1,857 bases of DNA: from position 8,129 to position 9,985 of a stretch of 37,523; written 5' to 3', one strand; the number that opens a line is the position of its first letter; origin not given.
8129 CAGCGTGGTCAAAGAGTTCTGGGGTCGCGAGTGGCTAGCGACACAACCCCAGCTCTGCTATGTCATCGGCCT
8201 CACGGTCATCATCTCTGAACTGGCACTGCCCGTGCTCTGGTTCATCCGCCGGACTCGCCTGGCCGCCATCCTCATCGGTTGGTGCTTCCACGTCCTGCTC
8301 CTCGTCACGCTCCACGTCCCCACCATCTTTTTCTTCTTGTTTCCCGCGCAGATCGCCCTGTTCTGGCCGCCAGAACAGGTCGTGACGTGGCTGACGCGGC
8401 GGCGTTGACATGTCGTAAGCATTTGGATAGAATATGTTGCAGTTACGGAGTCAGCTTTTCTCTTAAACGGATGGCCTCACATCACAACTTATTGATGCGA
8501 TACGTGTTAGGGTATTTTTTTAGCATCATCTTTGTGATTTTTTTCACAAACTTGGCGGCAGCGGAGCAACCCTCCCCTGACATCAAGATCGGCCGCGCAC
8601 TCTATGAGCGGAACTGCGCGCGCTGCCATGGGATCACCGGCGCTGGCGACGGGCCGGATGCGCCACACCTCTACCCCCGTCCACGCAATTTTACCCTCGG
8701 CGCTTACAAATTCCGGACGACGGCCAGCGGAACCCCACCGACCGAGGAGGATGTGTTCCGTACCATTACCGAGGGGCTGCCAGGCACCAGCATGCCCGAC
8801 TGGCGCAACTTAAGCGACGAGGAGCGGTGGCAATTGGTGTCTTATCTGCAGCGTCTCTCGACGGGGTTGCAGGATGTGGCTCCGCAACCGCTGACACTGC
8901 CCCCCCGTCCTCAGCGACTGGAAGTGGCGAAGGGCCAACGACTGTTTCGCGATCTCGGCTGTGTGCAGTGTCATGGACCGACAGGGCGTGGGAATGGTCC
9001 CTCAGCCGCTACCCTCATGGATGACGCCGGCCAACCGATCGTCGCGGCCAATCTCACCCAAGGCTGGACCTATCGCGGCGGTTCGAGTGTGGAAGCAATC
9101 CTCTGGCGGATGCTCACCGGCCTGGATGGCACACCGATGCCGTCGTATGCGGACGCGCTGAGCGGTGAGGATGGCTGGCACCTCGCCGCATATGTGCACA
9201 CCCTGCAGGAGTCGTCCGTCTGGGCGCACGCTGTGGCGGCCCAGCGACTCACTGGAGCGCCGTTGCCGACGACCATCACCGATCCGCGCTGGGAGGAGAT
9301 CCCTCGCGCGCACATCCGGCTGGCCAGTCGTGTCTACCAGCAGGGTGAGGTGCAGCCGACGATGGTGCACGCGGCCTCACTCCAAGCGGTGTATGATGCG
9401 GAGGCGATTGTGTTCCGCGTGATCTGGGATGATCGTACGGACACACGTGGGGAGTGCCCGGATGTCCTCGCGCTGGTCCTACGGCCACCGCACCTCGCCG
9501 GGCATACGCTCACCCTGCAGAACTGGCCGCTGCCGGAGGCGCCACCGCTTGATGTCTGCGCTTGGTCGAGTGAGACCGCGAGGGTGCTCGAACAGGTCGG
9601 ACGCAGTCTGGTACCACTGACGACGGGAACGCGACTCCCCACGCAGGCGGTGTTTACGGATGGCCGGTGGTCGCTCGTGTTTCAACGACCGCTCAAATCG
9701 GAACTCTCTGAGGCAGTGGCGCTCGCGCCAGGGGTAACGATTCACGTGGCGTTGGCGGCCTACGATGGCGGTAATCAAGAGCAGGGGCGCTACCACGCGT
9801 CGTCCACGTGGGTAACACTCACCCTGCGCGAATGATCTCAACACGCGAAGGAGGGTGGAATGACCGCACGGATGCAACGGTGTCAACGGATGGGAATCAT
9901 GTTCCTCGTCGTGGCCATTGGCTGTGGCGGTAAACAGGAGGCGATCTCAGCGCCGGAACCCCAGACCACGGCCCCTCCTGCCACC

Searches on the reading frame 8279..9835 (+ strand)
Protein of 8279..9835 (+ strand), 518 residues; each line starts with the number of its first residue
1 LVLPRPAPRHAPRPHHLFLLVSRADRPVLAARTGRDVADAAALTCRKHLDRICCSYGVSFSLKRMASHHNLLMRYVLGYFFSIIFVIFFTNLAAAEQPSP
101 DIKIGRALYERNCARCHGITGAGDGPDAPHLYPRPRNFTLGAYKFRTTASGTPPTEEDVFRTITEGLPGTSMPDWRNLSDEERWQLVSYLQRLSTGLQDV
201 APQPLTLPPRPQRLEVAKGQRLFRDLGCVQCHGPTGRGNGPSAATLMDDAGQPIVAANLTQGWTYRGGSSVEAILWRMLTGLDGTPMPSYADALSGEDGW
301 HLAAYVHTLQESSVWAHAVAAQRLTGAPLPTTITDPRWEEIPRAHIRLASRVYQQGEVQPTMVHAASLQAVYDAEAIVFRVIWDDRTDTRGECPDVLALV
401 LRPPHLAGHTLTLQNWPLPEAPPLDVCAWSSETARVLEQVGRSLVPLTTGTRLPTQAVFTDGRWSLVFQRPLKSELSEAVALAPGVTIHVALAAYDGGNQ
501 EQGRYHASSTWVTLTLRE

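Call 41: search_protein_families(library=ncbifam, proteins=[window:8279-9835:+], max_evalue=1e-10)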
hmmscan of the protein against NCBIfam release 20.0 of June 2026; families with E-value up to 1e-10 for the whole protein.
window:8279-9835:+ (518 aa): 5 families
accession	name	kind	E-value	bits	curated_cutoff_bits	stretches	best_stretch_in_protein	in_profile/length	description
NF011054.0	PRK14486.1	equivalog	1.8e-17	63.8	447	0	102-192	215-289/294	putative bifunctional cbb3-type cytochrome c oxidase subunit II/cytochrome c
TIGR03477.1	DMSO_red_II_gam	subfamily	3.1e-15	56.1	169.85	1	323-516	5-206/206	DMSO reductase family type II enzyme, heme b subunit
TIGR00782.1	ccoP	equivalog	1e-12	48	179.95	0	215-311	202-283/285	cytochrome-c oxidase, cbb3-type subunit III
NF033864.1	cytochrome579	equivalog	1.2e-11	44.7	280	0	112-145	61-94/179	cytochrome 579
NF050122.1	bc1_QcrC_actin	exception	2.9e-11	43.2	200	0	90-257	27-180/253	cytochrome bc1 complex diheme cytochrome c subunit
